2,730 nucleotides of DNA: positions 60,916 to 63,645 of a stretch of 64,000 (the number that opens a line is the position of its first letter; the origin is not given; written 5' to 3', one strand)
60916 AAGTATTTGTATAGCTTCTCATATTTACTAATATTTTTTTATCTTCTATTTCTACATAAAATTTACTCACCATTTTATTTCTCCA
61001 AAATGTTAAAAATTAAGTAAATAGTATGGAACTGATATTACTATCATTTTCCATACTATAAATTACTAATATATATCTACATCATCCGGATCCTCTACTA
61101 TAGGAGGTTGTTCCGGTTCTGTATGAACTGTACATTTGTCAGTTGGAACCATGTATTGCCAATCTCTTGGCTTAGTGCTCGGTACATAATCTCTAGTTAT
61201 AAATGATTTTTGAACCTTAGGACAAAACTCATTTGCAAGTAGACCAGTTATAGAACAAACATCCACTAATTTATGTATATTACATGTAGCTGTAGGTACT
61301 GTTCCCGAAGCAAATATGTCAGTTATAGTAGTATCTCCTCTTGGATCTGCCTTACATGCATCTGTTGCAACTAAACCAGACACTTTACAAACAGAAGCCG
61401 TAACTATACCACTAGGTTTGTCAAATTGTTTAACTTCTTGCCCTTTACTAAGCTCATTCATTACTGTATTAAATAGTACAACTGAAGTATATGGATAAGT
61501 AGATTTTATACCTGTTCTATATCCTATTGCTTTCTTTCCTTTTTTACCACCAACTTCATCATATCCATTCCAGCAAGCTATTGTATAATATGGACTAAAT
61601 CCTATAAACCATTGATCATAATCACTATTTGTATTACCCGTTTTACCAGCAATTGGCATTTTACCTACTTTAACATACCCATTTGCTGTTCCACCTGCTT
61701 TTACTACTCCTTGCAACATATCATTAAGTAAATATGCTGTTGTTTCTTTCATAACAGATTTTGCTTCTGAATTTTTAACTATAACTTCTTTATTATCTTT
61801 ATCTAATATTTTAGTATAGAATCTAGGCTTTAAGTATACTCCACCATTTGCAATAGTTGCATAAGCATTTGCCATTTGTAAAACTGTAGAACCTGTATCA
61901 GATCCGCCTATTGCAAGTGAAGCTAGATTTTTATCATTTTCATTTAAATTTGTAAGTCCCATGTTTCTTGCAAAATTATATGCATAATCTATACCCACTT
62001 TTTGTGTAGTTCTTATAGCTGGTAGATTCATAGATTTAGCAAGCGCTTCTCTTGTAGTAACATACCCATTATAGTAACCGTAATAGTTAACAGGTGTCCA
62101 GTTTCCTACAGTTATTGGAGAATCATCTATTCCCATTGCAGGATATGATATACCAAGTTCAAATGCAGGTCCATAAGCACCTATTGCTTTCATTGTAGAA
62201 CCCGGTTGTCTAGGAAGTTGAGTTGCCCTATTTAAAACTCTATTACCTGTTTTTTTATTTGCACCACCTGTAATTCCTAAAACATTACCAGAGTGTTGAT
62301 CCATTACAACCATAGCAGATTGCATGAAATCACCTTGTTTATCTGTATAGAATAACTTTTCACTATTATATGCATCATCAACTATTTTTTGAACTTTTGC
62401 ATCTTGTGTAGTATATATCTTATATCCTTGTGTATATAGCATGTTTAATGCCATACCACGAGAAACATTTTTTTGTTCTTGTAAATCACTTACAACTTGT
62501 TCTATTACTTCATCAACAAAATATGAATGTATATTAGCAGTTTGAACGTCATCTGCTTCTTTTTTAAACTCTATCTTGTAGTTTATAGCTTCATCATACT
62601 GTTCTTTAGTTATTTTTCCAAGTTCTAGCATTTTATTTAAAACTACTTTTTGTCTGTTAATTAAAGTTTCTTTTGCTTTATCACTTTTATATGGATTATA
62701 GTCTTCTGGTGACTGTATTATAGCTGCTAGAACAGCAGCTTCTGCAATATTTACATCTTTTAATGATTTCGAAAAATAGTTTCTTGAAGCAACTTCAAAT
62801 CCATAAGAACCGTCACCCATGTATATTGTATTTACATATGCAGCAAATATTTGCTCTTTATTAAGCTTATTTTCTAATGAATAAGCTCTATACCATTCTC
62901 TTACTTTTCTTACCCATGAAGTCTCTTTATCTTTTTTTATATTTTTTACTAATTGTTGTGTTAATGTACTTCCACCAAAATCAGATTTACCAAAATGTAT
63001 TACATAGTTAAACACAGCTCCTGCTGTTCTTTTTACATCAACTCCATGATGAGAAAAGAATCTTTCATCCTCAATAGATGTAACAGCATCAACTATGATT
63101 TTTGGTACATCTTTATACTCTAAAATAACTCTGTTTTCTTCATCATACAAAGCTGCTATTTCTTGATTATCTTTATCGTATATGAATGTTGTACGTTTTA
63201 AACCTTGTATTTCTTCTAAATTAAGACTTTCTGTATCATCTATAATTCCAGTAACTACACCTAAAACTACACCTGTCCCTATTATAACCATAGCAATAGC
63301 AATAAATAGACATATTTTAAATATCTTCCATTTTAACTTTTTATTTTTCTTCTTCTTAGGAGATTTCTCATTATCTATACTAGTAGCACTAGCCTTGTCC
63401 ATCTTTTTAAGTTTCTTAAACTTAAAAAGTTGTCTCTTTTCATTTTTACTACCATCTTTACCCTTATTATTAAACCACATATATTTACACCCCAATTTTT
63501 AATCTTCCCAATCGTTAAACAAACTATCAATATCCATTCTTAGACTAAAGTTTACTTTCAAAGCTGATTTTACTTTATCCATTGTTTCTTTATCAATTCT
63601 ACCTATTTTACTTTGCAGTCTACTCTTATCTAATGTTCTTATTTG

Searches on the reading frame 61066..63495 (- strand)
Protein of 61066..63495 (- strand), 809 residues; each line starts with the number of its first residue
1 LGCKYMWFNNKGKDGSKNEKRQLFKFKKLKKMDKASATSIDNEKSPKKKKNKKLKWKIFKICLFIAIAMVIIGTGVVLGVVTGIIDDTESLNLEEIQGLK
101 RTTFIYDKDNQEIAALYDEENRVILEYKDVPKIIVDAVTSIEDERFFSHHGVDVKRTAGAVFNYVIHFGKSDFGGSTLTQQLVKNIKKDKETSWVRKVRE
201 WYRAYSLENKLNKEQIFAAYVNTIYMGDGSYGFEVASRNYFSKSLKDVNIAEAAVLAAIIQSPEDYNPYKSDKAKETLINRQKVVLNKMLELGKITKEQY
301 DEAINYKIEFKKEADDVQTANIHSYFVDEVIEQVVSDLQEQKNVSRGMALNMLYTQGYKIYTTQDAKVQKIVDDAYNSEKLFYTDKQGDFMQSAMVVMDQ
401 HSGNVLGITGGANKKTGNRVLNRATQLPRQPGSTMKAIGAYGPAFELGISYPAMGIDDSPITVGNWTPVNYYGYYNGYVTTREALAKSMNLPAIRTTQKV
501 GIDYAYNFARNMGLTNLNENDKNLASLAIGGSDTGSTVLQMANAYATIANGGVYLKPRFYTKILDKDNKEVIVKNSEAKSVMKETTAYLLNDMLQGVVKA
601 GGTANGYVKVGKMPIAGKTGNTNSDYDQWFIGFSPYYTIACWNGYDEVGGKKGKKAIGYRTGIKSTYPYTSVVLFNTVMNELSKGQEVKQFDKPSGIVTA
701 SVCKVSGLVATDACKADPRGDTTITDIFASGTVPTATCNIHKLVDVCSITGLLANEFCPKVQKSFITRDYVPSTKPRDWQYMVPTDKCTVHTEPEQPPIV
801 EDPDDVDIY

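Call 81: find_encoding_contigs(protein=window:61066-63495:-, flank=10000, max_places=1)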
Protein window:61066-63495:- (809 aa): no gene with exactly this product is on record in the collection.
